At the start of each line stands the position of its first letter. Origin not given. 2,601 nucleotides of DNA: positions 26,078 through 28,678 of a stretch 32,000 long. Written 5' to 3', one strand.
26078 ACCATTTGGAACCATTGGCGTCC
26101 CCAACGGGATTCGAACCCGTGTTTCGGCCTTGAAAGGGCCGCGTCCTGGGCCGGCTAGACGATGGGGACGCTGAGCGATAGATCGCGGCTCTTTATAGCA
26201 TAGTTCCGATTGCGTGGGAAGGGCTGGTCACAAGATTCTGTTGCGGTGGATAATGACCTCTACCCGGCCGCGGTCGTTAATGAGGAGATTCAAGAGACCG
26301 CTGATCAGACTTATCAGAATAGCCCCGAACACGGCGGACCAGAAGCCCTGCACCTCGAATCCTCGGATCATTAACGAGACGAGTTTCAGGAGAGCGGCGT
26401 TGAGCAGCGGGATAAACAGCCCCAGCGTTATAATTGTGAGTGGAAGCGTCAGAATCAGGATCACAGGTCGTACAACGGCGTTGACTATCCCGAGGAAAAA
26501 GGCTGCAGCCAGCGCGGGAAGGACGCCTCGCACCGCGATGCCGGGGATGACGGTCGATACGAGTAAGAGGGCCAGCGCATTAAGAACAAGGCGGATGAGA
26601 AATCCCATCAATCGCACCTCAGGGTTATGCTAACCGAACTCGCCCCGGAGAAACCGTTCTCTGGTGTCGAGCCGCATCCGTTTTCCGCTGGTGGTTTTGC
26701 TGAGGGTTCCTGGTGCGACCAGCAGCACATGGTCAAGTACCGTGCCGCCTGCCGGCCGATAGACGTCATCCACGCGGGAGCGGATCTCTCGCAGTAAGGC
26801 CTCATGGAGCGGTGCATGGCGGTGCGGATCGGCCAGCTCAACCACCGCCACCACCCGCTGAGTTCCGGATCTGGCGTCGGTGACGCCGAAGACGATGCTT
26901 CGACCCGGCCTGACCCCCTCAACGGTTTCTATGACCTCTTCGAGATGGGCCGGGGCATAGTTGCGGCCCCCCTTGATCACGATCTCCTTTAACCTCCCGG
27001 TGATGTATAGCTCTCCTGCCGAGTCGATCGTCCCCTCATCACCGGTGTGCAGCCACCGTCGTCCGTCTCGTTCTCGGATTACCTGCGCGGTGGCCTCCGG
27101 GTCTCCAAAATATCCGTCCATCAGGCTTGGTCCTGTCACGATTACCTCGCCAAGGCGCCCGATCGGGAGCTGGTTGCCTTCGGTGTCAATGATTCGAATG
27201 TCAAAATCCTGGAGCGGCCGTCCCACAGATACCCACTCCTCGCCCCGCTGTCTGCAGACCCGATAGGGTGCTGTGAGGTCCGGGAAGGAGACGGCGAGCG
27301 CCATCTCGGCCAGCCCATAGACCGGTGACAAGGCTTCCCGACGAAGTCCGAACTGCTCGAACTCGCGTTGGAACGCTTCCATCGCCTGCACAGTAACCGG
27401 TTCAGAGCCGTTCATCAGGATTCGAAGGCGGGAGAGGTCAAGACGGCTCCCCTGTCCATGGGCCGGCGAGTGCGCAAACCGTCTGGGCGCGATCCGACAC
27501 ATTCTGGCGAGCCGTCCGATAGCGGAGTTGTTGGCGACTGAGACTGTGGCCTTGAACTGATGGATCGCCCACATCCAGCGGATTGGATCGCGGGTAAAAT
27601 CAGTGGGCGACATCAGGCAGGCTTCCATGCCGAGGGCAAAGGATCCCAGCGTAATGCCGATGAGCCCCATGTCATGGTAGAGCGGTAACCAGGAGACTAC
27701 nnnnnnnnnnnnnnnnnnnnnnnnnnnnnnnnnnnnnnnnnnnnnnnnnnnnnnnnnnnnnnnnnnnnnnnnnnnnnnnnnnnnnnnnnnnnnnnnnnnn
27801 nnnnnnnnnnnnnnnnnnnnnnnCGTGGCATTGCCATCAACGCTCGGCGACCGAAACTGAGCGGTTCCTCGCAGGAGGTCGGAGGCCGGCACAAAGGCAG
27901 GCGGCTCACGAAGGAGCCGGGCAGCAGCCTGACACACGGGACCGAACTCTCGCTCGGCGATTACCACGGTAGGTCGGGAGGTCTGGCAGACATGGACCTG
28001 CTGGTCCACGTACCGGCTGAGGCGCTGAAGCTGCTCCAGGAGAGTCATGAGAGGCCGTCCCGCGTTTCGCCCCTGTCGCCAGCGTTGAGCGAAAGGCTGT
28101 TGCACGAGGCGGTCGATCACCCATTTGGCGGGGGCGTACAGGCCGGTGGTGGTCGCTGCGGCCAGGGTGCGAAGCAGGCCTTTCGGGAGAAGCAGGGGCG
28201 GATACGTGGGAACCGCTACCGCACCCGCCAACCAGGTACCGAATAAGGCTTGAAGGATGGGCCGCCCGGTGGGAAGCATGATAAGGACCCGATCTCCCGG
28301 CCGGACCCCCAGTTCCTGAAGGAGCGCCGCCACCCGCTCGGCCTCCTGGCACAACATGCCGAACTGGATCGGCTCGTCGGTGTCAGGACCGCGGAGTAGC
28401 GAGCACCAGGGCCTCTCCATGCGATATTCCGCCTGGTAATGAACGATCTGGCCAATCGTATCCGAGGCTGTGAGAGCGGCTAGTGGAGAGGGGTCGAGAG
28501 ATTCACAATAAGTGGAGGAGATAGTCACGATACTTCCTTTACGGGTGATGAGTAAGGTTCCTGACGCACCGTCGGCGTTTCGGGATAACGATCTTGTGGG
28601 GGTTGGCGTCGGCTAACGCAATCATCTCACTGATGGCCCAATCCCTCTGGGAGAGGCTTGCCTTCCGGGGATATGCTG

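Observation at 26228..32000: Orphan five-gene operon GT4 - CE4 deacetylase - NTase-fold - FAAL - DUF360: candidate pathway to an N-acylated aminosugar conjugate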

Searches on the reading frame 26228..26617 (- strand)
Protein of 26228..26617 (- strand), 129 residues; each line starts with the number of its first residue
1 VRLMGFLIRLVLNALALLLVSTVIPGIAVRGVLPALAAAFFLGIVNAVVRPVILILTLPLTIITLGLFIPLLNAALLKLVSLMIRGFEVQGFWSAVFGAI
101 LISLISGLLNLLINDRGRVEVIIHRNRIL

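Call 4: search_protein_families(library=pfam, proteins=[window:26228-26617:-], max_evalue=0.01)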
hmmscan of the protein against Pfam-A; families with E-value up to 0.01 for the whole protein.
window:26228-26617:- (129 aa): 1 family
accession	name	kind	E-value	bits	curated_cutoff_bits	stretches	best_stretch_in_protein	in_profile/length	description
PF04020.18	Phage_holin_4_2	-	1.7e-29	102.9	28.8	1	4-107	1-104/105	Mycobacterial 4 TMS phage holin, superfamily IV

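Call 8: search_protein_families(library=ncbifam, proteins=[window:26228-26617:-], max_evalue=0.01)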
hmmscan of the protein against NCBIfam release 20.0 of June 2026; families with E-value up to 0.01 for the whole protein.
window:26228-26617:- (129 aa): 0 families

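Call 51: search_protein_families(library=padloc, proteins=[window:26228-26617:-], max_evalue=0.01)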
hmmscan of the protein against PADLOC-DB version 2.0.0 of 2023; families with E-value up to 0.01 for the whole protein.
window:26228-26617:- (129 aa): 0 families

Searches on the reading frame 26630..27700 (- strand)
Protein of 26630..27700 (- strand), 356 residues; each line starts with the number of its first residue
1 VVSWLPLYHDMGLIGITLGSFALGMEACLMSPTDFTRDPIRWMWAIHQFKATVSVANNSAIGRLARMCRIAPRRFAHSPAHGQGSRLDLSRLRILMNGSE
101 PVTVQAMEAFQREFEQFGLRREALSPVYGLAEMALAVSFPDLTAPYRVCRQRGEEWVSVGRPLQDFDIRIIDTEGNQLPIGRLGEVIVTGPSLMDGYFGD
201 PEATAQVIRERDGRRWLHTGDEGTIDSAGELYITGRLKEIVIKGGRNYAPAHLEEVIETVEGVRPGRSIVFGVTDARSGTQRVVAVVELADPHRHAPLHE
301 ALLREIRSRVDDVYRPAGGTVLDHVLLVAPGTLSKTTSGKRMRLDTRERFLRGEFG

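Call 44: search_solved_structures(query=window:26630-27700:-, max_evalue=1e-10, show_alignments=5)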
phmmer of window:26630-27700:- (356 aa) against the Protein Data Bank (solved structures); distinct sequences matched with E-value up to 1e-10: 82 (the best 60 are shown).
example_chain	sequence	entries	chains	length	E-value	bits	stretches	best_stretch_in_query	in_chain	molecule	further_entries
7r7g_A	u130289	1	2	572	2.3e-38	135.3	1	2-354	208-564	Polyketide synthase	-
7r7f_A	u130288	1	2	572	4.5e-38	134.3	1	2-354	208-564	Polyketide synthase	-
7r7e_A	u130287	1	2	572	5e-38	134.2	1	2-354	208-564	Polyketide synthase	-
3pbk_A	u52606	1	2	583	1.5e-36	129.4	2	155-352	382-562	Fatty Acyl-Adenylate Ligase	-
7wua_A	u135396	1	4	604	9.5e-35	123.4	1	2-346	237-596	Acyl-CoA synthase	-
5ey9_A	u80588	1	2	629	1.3e-34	122.9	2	2-141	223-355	Long-chain-fatty-acid--AMP ligase FadD32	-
3kxw_A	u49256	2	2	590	1.7e-33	119.3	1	2-255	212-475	Saframycin Mx1 synthetase B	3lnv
8hd4_A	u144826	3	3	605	4.2e-33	118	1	1-355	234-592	Long-chain-fatty-acid--AMP ligase FadD23 | Fatty-acid-CoA ligase FadD23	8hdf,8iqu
5hm3_A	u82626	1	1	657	2.5e-32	115.4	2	2-141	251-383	Long-chain-fatty-acid--AMP ligase FadD32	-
5d6j_A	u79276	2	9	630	6.4e-31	110.8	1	2-354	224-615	Acyl-CoA synthase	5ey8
5icr_A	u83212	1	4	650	6.9e-31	110.7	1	2-354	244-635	Acyl-CoA synthase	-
4r0m_B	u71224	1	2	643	1.3e-29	106.6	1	2-353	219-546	McyG protein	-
6ulx_A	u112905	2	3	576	8.9e-27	97.2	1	150-351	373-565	Amino acid adenylation domain-containing protein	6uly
6ulw_A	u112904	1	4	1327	1e-26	97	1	150-355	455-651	Amino acid adenylation domain-containing protein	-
6sq8_A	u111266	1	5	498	1e-23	87.1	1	70-316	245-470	Fatty acid CoA ligase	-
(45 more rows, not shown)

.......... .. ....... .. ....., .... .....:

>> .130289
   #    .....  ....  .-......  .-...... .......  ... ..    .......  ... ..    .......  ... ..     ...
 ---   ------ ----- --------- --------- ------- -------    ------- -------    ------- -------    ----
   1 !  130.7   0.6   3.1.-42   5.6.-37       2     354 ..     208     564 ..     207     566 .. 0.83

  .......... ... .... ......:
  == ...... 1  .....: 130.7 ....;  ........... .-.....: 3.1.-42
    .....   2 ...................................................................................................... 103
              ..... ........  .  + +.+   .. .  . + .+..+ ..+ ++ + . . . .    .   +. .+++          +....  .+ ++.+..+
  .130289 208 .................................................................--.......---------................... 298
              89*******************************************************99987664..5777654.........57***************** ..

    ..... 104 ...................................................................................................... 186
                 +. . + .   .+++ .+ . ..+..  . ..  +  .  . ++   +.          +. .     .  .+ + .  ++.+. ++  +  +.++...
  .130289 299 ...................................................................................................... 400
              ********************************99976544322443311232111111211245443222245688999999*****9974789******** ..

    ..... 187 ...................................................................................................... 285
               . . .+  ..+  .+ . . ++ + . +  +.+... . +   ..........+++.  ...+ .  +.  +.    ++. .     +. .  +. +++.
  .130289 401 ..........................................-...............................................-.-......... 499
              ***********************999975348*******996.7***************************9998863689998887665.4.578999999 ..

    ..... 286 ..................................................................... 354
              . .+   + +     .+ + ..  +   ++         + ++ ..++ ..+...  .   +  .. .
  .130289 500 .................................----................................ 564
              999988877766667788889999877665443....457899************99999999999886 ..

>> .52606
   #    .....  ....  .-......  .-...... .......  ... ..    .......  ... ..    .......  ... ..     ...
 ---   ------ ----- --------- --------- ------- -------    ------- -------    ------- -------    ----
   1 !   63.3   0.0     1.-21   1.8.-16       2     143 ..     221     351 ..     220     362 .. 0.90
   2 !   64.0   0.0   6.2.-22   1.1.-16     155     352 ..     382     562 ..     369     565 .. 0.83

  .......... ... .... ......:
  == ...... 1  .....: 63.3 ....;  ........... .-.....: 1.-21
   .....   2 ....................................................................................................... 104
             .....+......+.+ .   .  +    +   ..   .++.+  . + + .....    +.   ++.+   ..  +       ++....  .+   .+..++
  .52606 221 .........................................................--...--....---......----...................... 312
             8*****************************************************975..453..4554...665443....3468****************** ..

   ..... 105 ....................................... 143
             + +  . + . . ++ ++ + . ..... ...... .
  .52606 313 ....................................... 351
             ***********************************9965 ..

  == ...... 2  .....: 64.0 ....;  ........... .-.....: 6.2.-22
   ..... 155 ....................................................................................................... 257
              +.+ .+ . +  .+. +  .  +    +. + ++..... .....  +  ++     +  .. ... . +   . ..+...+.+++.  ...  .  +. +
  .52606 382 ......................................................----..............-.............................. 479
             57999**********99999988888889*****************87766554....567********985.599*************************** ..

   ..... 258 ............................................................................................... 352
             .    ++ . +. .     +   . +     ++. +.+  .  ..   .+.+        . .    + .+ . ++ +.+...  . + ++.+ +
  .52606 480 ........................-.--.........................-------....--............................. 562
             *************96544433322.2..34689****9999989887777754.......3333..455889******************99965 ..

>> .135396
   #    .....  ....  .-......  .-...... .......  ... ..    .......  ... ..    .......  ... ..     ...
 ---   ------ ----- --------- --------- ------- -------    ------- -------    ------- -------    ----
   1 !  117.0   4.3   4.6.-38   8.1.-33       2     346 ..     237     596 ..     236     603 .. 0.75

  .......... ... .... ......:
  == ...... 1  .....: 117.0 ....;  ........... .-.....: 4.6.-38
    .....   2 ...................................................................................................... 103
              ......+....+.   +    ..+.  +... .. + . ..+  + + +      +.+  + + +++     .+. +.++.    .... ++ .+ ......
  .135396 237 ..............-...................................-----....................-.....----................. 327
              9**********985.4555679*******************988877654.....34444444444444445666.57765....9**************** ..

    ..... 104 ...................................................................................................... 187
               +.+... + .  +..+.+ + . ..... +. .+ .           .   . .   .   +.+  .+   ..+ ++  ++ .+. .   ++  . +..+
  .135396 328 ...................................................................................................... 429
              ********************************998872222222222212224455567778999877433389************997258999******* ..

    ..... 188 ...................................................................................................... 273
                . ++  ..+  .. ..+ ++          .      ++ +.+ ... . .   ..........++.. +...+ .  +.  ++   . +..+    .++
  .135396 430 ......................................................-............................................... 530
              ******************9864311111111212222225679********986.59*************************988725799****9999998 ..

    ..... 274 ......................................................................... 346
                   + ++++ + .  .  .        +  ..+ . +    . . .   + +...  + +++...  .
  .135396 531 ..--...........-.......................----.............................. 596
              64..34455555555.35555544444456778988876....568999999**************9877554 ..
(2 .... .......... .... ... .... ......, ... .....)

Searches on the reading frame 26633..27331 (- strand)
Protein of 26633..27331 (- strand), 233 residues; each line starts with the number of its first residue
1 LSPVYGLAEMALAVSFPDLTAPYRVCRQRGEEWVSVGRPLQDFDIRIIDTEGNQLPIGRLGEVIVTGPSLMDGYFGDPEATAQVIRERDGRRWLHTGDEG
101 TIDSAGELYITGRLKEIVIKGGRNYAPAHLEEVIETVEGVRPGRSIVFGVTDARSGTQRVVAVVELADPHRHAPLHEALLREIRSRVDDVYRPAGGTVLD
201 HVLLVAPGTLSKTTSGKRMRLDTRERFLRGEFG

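Call 69: find_homologous_proteins(query=window:26633-27331:-, max_evalue=1e-10)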
Query window:26633-27331:- (233 aa): 39 proteins with E <= 1e-10 among 1123 candidates.
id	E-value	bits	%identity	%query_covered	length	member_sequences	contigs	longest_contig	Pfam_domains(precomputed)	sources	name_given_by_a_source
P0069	4.6e-129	447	86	100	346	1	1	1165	PF00501.35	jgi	jgi:acyl-CoA synthetase (AMP-forming)/AMP-acid ligase II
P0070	2.6e-123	428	83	100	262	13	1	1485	PF00501.35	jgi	-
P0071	1.6e-113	396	78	100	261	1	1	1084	PF00501.35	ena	-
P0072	3.6e-112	392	79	96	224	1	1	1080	PF00501.35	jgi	jgi:acyl-CoA synthetase (AMP-forming)/AMP-acid ligase II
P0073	1.3e-102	360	83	86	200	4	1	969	PF00501.35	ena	-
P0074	4.0e-91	323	93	70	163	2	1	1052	-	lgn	-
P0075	1.2e-70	256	84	59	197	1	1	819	PF00501.35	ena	-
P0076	2.7e-67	245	79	64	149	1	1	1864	-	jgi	-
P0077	5.1e-63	231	84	57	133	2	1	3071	-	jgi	jgi:acyl-coenzyme A synthetase/AMP-(fatty) acid ligase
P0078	1.8e-41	160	44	100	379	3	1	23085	PF00501.35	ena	-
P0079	3.9e-39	153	42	100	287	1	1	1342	PF00501.35,PF23024.2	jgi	jgi:acyl-CoA synthetase (AMP-forming)/AMP-acid ligase II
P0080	5.8e-34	136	39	100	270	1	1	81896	PF00501.35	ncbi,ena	-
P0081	3.4e-33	133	40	92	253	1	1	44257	PF00501.35,PF23024.2,PF14535.13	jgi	jgi:fatty-acyl-CoA synthase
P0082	1.9e-32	131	42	85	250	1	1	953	PF00501.35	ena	-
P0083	5.1e-32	129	44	90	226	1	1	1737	PF00501.35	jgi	jgi:acyl-CoA synthetase (AMP-forming)/AMP-acid ligase II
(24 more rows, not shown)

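Call 70: find_encoding_contigs(protein=P0078, flank=10000, max_places=2)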
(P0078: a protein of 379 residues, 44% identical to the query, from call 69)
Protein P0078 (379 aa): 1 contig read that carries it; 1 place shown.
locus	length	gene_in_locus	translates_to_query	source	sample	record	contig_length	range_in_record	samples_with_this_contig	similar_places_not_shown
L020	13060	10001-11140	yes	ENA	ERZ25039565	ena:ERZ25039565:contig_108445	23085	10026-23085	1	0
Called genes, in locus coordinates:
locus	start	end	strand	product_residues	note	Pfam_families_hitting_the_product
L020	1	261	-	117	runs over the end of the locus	PF00762:Ferrochelatase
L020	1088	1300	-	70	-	-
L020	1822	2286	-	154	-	-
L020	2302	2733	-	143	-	-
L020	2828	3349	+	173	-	-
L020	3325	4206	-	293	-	PF04055:Radical_SAM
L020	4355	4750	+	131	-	-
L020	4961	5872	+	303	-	PF00195:Chal_sti_synt_N, PF08392:FAE1_CUT1_RppA, PF02797:Chal_sti_synt_C, PF08541:ACP_syn_III_C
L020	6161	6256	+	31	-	-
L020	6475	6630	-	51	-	-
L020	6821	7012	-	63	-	-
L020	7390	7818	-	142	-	-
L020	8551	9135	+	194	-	PF04140:ICMT, PF04191:PEMT (weak)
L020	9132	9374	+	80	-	-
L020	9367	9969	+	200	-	PF00501:AMP-binding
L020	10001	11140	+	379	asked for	PF00501:AMP-binding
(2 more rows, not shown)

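Call 71: find_encoding_contigs(protein=P0080, flank=10000, max_places=2)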
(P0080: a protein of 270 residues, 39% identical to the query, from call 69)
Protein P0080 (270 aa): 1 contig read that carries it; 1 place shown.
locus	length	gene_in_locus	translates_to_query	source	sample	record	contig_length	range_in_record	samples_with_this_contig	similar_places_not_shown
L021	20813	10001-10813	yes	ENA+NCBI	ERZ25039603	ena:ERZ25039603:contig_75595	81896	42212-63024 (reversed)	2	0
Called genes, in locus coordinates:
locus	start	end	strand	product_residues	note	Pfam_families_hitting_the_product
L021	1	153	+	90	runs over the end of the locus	-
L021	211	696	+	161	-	-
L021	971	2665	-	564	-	PF02366:PMT, PF13231:PMT_2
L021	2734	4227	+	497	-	PF00664:ABC_membrane, PF00005:ABC_tran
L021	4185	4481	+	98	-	-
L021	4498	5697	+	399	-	PF02684:LpxB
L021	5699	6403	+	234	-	PF04028:DUF374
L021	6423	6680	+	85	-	PF00550:PP-binding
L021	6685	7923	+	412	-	PF00109:ketoacyl-synt, PF02801:Ketoacyl-synt_C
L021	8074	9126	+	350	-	PF25087:GMPPB_C (faint), PF00132:Hexapep (weak), PF25084:LbH_EIF2B (weak), PF00132:Hexapep (weak)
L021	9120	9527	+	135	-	PF00501:AMP-binding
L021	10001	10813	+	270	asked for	PF00501:AMP-binding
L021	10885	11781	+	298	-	-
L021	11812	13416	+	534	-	-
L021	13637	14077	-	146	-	PF02195:ParB_N (weak)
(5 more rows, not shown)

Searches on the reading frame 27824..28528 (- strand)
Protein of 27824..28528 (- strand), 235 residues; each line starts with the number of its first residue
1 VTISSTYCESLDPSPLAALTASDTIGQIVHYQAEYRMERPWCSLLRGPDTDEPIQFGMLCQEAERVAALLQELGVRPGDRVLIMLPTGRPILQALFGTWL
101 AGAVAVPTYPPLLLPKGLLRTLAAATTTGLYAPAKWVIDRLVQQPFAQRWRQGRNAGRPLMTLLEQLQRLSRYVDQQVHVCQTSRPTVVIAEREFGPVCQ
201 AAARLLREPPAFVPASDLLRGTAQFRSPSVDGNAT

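Call 53: find_homologous_proteins(query=window:27824-28528:-, max_evalue=0.00001)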
Query window:27824-28528:- (235 aa): 6 proteins with E <= 0.00001 among 8000 candidates.
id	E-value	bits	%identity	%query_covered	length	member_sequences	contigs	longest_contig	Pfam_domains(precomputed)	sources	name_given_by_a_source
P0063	2.4e-113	396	77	100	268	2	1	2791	PF00501.35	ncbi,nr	ncbi:MAG: AMP-binding protein, partial [candidate division NC10 bacterium]|nr:AMP-binding protein [c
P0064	2.8e-110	385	76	100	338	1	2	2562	PF00501.35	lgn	-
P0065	2.5e-103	363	78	91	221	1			PF00501.35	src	-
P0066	1.4e-91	324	72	89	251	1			PF00501.35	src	-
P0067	5.8e-51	191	72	55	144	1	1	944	PF00501.35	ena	-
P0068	1.8e-42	164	66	53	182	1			PF00501.35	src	-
